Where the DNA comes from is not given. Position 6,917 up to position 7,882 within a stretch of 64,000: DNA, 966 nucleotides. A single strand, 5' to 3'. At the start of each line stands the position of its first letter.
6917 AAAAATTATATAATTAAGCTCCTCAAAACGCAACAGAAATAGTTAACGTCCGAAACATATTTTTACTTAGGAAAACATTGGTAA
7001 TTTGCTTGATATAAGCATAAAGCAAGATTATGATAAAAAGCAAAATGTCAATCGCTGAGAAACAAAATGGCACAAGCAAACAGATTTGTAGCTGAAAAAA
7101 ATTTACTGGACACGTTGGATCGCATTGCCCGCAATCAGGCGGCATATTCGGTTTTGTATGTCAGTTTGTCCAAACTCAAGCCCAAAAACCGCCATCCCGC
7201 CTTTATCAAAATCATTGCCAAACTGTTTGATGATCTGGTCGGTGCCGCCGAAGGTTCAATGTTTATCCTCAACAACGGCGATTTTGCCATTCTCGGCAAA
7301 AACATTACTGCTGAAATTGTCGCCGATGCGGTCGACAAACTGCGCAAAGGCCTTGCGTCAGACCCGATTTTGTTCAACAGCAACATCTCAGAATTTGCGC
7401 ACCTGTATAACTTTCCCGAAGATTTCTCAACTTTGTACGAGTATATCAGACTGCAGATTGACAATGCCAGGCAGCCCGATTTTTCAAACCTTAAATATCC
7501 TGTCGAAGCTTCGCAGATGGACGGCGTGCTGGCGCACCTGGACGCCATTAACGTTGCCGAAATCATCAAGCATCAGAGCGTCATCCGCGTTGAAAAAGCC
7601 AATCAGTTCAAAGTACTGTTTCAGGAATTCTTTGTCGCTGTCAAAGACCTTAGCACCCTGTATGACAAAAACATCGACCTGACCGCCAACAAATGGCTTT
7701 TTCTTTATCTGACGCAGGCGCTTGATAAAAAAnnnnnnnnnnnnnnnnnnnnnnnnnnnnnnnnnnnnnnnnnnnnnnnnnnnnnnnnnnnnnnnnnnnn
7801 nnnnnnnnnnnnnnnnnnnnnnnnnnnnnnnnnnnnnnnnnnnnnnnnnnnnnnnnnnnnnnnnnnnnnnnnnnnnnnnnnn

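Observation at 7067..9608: Tandem pair of doubly degenerate GGDEF-EAL paralogs divergently transcribed from the HydS operon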

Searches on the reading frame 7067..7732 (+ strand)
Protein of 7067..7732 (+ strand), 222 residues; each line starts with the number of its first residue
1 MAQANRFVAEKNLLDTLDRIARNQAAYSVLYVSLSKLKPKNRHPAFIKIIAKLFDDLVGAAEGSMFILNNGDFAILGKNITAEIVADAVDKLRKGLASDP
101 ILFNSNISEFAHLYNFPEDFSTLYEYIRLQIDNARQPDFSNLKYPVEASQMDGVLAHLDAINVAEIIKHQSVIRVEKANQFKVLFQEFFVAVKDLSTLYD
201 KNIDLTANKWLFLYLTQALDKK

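Call 7: search_protein_families(library=pfam, proteins=[window:7067-7732:+], max_evalue=10)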
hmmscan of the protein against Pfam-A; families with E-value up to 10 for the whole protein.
seq(222 aa): 1 family
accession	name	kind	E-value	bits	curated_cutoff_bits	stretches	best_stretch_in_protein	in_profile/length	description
PF04455.17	Saccharop_dh_N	-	0.087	13.7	23.5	1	144-191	49-97/100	LOR/SDH bifunctional enzyme conserved region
